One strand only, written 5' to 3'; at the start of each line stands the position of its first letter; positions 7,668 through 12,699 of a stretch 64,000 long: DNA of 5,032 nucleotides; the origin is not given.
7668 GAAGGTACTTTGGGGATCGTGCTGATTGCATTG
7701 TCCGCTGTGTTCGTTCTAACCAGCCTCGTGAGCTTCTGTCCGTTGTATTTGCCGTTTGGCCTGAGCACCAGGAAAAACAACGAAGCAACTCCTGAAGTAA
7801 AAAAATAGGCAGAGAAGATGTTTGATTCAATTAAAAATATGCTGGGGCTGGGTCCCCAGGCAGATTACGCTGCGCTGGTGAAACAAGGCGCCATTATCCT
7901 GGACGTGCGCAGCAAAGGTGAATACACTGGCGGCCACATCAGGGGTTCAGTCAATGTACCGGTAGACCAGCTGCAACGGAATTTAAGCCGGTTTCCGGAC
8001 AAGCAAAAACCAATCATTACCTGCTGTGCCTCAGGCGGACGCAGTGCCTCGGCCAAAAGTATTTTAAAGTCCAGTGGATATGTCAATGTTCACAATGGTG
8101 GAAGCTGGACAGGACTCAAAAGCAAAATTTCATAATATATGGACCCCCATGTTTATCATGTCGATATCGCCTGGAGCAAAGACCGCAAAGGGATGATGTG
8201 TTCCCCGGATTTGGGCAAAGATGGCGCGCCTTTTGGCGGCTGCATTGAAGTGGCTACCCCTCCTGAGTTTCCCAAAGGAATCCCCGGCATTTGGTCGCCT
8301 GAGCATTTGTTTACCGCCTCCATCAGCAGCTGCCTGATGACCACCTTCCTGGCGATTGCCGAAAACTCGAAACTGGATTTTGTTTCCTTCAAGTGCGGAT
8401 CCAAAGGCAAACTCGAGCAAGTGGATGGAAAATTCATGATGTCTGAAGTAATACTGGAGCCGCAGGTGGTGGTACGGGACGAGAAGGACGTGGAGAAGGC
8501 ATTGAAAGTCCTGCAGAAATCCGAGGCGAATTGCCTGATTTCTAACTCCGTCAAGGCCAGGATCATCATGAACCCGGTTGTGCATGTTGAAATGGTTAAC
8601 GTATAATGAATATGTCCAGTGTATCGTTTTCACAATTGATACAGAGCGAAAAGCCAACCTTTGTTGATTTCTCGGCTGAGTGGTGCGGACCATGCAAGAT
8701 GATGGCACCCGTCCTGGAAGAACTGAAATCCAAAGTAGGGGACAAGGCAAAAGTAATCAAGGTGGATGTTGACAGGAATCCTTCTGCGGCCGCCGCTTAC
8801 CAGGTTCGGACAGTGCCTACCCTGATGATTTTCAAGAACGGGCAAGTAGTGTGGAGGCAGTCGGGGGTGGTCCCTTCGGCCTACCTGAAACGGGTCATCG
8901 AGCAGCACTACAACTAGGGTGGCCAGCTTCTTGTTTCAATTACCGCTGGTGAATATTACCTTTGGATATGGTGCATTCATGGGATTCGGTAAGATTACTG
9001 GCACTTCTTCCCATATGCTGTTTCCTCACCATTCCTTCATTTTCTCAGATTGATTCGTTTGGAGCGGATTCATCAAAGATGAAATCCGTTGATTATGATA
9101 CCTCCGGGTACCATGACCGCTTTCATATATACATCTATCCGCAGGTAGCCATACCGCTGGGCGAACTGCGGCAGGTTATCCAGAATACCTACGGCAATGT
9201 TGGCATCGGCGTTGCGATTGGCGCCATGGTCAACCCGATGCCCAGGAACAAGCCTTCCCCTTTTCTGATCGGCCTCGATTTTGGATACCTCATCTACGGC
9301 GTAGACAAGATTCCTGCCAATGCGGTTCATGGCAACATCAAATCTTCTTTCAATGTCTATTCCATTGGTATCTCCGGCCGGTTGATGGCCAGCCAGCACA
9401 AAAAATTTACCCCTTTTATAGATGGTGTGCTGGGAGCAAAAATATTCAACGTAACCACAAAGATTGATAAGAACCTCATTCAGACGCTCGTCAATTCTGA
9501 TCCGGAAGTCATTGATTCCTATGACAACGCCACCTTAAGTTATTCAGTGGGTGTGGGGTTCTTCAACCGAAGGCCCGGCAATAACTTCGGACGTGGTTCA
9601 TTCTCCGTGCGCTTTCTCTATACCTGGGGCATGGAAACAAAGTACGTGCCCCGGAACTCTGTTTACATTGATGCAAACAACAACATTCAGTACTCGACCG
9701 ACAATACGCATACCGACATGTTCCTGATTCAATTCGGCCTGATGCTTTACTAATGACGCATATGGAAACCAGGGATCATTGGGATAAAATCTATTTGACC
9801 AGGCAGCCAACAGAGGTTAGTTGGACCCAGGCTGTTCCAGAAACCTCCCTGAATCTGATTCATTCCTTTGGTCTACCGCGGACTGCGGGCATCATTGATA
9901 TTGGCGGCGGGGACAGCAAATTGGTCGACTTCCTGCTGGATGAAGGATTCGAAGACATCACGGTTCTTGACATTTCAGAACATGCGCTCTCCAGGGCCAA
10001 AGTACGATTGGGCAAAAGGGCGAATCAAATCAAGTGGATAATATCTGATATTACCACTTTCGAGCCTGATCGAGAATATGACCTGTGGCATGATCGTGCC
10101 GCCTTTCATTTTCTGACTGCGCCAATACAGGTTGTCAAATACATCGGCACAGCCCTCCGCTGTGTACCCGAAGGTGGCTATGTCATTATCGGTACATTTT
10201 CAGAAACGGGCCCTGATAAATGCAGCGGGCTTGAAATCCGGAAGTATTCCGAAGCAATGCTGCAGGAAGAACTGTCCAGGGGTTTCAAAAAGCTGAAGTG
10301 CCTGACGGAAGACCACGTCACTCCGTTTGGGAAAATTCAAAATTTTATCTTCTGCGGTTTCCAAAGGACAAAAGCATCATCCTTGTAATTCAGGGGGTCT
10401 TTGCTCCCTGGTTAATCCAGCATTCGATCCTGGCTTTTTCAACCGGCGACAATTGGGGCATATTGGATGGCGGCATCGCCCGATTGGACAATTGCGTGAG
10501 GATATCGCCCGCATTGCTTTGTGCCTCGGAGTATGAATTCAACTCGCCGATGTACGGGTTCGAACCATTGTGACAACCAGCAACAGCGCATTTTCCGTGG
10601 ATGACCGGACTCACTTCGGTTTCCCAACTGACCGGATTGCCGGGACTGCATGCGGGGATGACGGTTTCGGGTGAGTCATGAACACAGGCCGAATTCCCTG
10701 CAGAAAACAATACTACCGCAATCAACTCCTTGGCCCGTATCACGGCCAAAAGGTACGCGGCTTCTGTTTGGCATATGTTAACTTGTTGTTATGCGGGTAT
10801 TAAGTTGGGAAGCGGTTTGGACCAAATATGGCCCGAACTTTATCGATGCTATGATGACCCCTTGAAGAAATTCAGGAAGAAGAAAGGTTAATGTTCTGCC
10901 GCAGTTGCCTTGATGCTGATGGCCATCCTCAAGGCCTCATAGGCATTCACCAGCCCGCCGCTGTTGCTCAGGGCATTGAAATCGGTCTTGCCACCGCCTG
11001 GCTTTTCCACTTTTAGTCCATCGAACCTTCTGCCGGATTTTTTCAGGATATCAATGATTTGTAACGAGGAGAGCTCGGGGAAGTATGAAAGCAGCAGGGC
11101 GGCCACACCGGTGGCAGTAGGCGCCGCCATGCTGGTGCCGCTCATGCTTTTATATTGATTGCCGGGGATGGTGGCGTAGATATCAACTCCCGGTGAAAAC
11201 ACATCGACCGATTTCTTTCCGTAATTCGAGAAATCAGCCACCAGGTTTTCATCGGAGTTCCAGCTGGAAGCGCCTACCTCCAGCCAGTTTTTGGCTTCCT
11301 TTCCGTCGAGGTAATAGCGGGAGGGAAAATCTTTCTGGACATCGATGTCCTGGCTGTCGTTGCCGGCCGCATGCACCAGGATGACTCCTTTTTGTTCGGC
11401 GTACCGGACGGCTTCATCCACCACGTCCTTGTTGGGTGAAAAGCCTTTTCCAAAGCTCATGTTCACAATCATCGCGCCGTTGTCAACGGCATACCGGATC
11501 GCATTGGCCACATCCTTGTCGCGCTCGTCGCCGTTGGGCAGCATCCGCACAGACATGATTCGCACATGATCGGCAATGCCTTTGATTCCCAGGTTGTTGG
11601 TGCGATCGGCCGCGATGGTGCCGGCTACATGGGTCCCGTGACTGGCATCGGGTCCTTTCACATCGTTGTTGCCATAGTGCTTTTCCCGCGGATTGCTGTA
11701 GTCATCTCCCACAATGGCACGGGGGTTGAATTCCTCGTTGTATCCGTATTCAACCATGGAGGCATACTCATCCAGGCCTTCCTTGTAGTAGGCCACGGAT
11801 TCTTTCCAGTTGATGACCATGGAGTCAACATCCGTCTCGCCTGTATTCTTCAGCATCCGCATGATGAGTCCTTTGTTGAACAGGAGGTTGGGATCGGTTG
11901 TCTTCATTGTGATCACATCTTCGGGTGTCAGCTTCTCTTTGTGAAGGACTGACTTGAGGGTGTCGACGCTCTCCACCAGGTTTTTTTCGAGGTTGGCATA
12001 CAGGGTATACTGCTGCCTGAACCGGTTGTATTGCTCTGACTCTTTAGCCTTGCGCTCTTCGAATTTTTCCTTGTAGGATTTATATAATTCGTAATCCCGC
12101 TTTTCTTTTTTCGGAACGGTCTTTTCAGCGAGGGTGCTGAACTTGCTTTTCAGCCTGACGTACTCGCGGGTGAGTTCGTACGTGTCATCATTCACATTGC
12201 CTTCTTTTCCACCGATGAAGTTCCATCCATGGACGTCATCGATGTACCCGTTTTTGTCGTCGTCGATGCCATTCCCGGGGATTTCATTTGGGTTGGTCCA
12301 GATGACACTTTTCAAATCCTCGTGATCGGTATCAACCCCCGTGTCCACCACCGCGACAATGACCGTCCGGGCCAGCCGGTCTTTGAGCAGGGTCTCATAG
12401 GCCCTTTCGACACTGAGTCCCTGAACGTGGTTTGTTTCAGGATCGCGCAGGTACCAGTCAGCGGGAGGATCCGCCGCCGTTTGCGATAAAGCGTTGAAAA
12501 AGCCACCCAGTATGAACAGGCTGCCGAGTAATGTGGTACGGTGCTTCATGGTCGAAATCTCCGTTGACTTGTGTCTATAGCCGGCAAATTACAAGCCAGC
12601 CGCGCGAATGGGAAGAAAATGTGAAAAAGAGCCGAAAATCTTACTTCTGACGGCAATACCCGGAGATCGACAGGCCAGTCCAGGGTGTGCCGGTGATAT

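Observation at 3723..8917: Candidate undescribed thiol/persulfide relay island: SQR-like, TusE, DsrE-like, HMA, CxxxxC peptide, DUF2892, rhodanese, OsmC-like and thioredoxin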

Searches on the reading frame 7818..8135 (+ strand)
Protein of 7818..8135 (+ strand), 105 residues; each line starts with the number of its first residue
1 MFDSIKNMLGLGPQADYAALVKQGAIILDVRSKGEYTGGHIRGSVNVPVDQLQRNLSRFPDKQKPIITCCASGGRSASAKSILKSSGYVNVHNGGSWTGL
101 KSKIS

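Call 3: search_protein_families(library=pfam, proteins=[window:7818-8135:+], max_evalue=0.01)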
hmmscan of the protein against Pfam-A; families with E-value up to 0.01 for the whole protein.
window:7818-8135:+ (105 aa): 1 family
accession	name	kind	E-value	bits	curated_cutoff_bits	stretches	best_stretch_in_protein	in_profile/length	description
PF00581.25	Rhodanese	-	4.6e-17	62.8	22.2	1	16-93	4-91/102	Rhodanese-like domain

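Call 4: search_protein_families(library=ncbifam, proteins=[window:7818-8135:+], max_evalue=0.01)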
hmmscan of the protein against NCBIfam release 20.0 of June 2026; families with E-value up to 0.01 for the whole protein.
window:7818-8135:+ (105 aa): 15 families
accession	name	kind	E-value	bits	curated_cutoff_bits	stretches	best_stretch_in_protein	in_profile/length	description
NF006444.0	PRK08762.1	equivalog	3.4e-14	52.3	449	1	15-93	20-99/387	molybdopterin-synthase adenylyltransferase MoeB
NF045521.1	rhoda_near_glyco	subfamily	1.4e-10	41.2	145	1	22-93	29-100/144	rhodanese homology domain-containing protein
NF007627.0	PRK10287.1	equivalog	1.5e-10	41.2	102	1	27-97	23-94/104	thiosulfate sulfurtransferase PspE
TIGR02981.1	phageshock_pspE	exception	5e-10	39.6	126.3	1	27-97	21-92/101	thiosulfate sulfurtransferase PspE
NF008750.0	PRK11784.1-2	equivalog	3.7e-08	32.9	241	1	19-49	10-40/346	tRNA 2-selenouridine(34) synthase MnmH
NF005902.0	PRK07878.1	equivalog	6.2e-08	31.9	647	1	26-95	305-376/392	adenylyltransferase/sulfurtransferase MoeZ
NF008752.0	PRK11784.1-4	equivalog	2.2e-07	30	266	1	25-49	19-43/357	tRNA 2-selenouridine(34) synthase MnmH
TIGR03167.1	tRNA_sel_U_synt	equivalog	9.5e-07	28.5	219.75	1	25-49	3-27/311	tRNA 2-selenouridine(34) synthase MnmH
NF005646.0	PRK07411.1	equivalog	1.5e-06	27.7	633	1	23-92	298-371/390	molybdopterin-synthase adenylyltransferase MoeB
NF041203.1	rhodanese_LYCAU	equivalog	4.8e-06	26.3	115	1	20-93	32-108/126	rhodanese-related (seleno)protein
NF001195.0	PRK00162.1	equivalog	4.9e-06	26.8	102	1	15-92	11-87/108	thiosulfate sulfurtransferase GlpE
NF001133.1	PRK00142.1-1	equivalog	1.8e-05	24.4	170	1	16-92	113-194/229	oxygen-dependent tRNA uridine(34) hydroxylase TrhO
NF045694.1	seleno_TsoB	exception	0.00022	19.5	805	1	22-92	59-140/572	rhodanese/DsbD fusion-like selenoprotein TsoB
TIGR04568.1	arch_SelU_Nterm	equivalog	0.00055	19.8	200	0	16-49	95-128/215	selenouridine synthase SelU-like subunit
NF008751.0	PRK11784.1-3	equivalog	0.0044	16.3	361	0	14-49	7-42/367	tRNA 2-selenouridine(34) synthase MnmH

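Call 71: search_solved_structures(query=window:7818-8135:+, max_evalue=0.000001, show_alignments=1)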
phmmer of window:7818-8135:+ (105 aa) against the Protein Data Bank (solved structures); distinct sequences matched with E-value up to 0.000001: 9.
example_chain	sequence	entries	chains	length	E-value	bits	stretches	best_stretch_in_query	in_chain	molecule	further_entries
1yt8_A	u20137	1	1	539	1.2e-14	57.4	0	22-89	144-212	thiosulfate sulfurtransferase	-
3tp9_A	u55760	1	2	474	1e-13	54.5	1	5-93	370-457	BETA-LACTAMASE and RHODANESE DOMAIN PROTEIN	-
6mxv_A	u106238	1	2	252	1e-13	54.4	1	25-93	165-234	Rhodanese-like family protein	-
3r2u_A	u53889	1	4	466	8.4e-12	48.3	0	26-93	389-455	Metallo-beta-lactamase family protein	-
2jtq_A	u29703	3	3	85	3.1e-10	43.3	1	28-97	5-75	Phage shock protein E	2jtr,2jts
3icr_A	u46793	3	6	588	1.8e-07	34.4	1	19-90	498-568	Coenzyme A-Disulfide Reductase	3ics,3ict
4ocg_A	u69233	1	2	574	2.2e-07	34.1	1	22-89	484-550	FAD-dependent pyridine nucleotide-disulphide oxidoreductase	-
3nta_A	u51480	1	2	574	2.4e-07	34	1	22-89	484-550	FAD-dependent pyridine nucleotide-disulphide oxidoreductase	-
8a56_A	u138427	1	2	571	2.9e-07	33.7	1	21-89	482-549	Coenzyme A-persulfide reductase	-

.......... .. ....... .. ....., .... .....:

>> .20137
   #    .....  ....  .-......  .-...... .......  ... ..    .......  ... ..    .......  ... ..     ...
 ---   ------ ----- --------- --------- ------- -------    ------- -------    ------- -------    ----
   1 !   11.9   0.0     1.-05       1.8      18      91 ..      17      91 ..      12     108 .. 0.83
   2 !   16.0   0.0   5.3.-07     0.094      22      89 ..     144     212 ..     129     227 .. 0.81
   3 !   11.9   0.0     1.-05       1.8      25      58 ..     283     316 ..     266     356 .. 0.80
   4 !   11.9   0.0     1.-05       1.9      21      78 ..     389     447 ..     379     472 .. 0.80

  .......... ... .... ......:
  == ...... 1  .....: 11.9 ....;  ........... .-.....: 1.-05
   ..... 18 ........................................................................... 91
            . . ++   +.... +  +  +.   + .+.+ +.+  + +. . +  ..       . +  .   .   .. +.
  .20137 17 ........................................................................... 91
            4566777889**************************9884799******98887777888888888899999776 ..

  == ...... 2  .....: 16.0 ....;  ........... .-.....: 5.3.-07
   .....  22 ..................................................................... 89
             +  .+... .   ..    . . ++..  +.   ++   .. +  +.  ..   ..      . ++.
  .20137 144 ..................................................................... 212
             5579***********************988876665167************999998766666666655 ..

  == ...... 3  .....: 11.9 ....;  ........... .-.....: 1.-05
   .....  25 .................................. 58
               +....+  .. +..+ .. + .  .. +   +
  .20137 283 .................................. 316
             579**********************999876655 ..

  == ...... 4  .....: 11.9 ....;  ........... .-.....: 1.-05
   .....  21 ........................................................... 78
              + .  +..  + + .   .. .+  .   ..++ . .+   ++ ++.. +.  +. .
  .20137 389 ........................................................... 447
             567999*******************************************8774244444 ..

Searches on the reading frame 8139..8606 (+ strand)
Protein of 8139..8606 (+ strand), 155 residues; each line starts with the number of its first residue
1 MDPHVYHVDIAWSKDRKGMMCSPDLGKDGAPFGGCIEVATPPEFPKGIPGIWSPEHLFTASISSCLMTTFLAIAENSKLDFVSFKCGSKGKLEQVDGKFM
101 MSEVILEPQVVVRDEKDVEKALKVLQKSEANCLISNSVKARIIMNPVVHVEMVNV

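Call 3: search_protein_families(library=pfam, proteins=[window:8139-8606:+], max_evalue=0.01)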
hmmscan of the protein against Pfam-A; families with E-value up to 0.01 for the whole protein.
window:8139-8606:+ (155 aa): 1 family
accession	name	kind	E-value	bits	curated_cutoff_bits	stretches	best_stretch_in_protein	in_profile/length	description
PF02566.24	OsmC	-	3.1e-13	50.4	27.5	1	52-142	6-95/100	OsmC-like protein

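Call 4: search_protein_families(library=ncbifam, proteins=[window:8139-8606:+], max_evalue=0.01)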
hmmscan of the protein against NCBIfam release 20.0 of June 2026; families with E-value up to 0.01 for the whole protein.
window:8139-8606:+ (155 aa): 5 families
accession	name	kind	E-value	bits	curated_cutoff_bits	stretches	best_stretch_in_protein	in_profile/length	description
TIGR03563.1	perox_SACOL1771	subfamily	7.4e-14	51.8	166.15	1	53-142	42-134/138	SACOL1771 family peroxiredoxin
TIGR03562.1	osmo_induc_OsmC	subfamily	5.9e-06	26.4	85.8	1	53-143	44-134/137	OsmC family peroxiredoxin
NF041052.1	OsmC_like_Se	domain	8e-06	25.8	95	1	54-141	42-133/144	OsmC-related (seleno)protein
TIGR03561.1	organ_hyd_perox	subfamily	0.00037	20.8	88.85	1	51-142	39-128/134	Ohr family peroxiredoxin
NF052637.1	HydprxOhrVib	equivalog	0.0016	18.7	240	1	52-143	43-130/140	organic hydroperoxide reductase Ohr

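Call 55: search_solved_structures(query=window:8139-8606:+, max_evalue=0.01, show_alignments=1)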
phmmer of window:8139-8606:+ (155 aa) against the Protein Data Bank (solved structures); distinct sequences matched with E-value up to 0.01: 3.
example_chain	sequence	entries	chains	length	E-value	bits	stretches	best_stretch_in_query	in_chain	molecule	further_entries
2onf_A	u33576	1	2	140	1.3e-10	44.6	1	4-142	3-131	Hypothetical protein Ta0195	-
2d7v_A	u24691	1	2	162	8.3e-09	38.7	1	44-144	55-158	Hypothetical protein VCA0330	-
1qwi_A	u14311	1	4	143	0.0097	19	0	53-144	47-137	osmotically inducible protein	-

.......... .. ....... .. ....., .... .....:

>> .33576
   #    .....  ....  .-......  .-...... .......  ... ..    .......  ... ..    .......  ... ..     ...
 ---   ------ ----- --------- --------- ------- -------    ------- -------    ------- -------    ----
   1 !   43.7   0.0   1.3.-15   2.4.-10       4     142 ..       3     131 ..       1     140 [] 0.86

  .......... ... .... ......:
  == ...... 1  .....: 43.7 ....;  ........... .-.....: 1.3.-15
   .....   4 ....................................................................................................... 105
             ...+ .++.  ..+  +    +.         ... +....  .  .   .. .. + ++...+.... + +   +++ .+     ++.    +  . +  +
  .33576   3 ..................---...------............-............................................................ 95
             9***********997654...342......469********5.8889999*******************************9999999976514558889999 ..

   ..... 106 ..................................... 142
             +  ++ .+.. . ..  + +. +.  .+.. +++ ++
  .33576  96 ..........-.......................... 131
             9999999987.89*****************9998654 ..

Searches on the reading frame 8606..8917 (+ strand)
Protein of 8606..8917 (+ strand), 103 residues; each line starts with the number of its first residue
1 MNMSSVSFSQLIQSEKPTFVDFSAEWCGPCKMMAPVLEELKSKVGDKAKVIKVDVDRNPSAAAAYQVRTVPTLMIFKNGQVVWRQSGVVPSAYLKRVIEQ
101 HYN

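Call 3: search_protein_families(library=pfam, proteins=[window:8606-8917:+], max_evalue=0.01)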
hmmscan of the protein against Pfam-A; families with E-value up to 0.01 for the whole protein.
window:8606-8917:+ (103 aa): 12 families
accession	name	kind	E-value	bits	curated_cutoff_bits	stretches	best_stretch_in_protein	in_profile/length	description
PF00085.26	Thioredoxin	-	1.1e-28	99.7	23.5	1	4-99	6-102/103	Thioredoxin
PF13098.12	Thioredoxin_2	-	3.9e-11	43.7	27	1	13-97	3-103/104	Thioredoxin-like domain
PF13905.12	Thioredoxin_8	-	4.4e-07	30.6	27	1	16-61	2-49/94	Thioredoxin-like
PF13728.12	TraF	-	4.3e-06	27.2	23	1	22-80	136-203/224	F plasmid transfer operon protein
PF00578.27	AhpC-TSA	-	8e-06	26.2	26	1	5-90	17-102/124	AhpC/TSA family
PF13899.12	Thioredoxin_7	-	2.2e-05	24.9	27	1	9-76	11-81/83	Thioredoxin-like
PF08534.16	Redoxin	-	4.3e-05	23.8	26.6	1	4-60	19-75/148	Redoxin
PF13192.12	Thioredoxin_3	-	0.00013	22.4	24.8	1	27-91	10-67/76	Thioredoxin domain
PF00462.30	Glutaredoxin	-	0.00037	21.1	22.9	1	22-80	4-58/60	Glutaredoxin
PF05768.20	Glrx-like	-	0.00057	20.6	26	1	22-77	5-57/77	Glutaredoxin-like domain (DUF836)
PF14595.12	Thioredoxin_9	-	0.00075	19.8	25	1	15-79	41-107/129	Thioredoxin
PF02966.22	DIM1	-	0.0082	16.4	27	1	15-80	20-85/133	Mitosis protein DIM1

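Call 4: search_protein_families(library=ncbifam, proteins=[window:8606-8917:+], max_evalue=0.01)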
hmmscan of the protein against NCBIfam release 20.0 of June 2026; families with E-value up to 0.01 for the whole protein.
window:8606-8917:+ (103 aa): 19 families
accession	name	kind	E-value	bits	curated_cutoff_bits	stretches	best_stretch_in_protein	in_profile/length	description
TIGR01068.1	thioredoxin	equivalog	2.2e-33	114.4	96.8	1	6-101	4-100/101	thioredoxin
NF008229.0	PRK10996.1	equivalog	1.3e-25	89.7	125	1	2-100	39-137/141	thioredoxin TrxC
NF006898.0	PRK09381.1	equivalog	7.6e-24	84.2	138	1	11-99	17-105/109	thioredoxin TrxA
TIGR01126.1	pdi_dom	equivalog_domain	2.8e-16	59.7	107.2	1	7-81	5-83/105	protein disulfide-isomerase domain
NF047697.1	ThioredTrxAClost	equivalog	4.7e-14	52.4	140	1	10-83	12-85/105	thioredoxin TrxA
TIGR01130.1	ER_PDI_fam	subfamily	5.1e-14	52.7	344.25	1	3-81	6-87/476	protein disulfide-isomerase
TIGR00411.1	redox_disulf_1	equivalog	1.5e-08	34.6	92.75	1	22-81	6-63/82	MJ0307 family thioredoxin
NF045694.1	seleno_TsoB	exception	2e-08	32.8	805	1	8-77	467-544/572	rhodanese/DsbD fusion-like selenoprotein TsoB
NF038096.1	thylak_slr1796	equivalog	7.1e-07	28.9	140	1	6-100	29-131/157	thylakoid membrane photosystem I accumulation factor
NF002854.0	PRK03147.1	subfamily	2.7e-06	27.4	170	1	16-57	63-105/176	thiol-disulfide oxidoreductase ResA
TIGR00385.1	dsbE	subfamily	5e-06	26.2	123.15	1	9-56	57-101/173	DsbE family thiol:disulfide interchange protein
NF047696.1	ThlDiSintTplARhiz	equivalog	9.4e-05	22.3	230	1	18-58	100-141/219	thiol:disulfide interchange protein TlpA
TIGR02187.2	PDO_seleno_TRX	equivalog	0.00014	21.3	185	1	23-79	25-81/209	protein disulfide oxidoreductase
NF001419.0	PRK00293.1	subfamily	0.00034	19.3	330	1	13-85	475-553/574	protein-disulfide reductase DsbD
NF041202.1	StoA_CxxC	exception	0.00037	20.4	210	0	15-54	52-91/163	endospore biogenesis thiol-disulfide oxidoreductase StoA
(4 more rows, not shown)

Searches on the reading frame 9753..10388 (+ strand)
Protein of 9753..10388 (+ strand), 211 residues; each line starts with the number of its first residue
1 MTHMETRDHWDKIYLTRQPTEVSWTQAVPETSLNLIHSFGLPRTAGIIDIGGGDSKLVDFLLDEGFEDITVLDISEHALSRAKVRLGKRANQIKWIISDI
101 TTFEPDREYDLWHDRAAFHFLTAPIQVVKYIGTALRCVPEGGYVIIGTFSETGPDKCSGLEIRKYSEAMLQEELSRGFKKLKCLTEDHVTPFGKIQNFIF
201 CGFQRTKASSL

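Call 73: search_protein_families(library=pfam, proteins=[window:9753-10388:+], max_evalue=0.001)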
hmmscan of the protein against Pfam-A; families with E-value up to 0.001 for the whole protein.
window:9753-10388:+ (211 aa): 5 families
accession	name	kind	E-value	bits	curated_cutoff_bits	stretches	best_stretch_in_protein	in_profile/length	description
PF13649.12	Methyltransf_25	-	7e-09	36.7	27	1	47-142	1-97/97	Methyltransferase domain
PF08242.18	Methyltransf_12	-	2.4e-08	35.1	30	1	48-136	1-93/98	Methyltransferase domain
PF13847.12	Methyltransf_31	-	2.8e-08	34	27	1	47-190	7-138/145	Methyltransferase domain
PF08241.18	Methyltransf_11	-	1.2e-07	32.7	21.2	1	49-146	2-95/95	Methyltransferase domain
PF13489.12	Methyltransf_23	-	5.2e-07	30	27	1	38-153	15-123/164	Methyltransferase domain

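Call 79: search_protein_families(library=ncbifam, proteins=[window:9753-10388:+], max_evalue=0.001)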
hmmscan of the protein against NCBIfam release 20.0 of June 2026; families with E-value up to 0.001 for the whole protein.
window:9753-10388:+ (211 aa): 5 families
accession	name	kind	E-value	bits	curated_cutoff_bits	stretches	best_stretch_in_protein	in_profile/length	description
NF041650.1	nod_mtase_NodS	equivalog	6.9e-08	32.4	300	1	66-175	60-168/190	nodulation methyltransferase NodS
NF008405.0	PRK11207.1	equivalog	7.7e-05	22.2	218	1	42-180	29-162/198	tellurite resistance methyltransferase TehB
TIGR04074.1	bacter_Hen1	equivalog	0.0001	20.9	340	1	45-87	284-327/462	3' terminal RNA ribose 2'-O-methyltransferase Hen1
NF002463.0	PRK01683.1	equivalog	0.00014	21.6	297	1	39-131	27-116/258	trans-aconitate 2-methyltransferase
TIGR00477.1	tehB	equivalog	0.00088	18.7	219.5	0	47-158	77-186/238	tellurite resistance methyltransferase TehB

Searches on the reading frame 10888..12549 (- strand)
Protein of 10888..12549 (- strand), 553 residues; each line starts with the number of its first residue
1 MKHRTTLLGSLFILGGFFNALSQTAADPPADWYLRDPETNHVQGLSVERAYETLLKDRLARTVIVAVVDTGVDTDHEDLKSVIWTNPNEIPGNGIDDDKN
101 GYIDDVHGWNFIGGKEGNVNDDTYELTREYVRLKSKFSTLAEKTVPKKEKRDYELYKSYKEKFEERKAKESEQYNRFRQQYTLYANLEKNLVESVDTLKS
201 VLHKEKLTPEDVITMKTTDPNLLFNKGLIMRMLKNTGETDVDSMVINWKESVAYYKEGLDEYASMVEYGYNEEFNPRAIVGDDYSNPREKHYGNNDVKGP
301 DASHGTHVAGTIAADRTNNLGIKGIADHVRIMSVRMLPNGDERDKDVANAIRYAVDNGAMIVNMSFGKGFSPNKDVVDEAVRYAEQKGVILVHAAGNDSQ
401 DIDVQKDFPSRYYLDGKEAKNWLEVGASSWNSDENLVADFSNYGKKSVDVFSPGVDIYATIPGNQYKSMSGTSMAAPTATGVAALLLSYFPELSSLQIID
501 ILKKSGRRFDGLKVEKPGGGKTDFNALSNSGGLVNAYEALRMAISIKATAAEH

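Call 73: search_protein_families(library=pfam, proteins=[window:10888-12549:-], max_evalue=0.001)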
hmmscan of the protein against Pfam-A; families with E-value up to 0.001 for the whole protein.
window:10888-12549:- (553 aa): 1 family
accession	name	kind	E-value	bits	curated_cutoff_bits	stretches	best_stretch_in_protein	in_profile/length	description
PF00082.27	Peptidase_S8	-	1.4e-53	182.6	21.8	1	61-505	2-272/288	Subtilase family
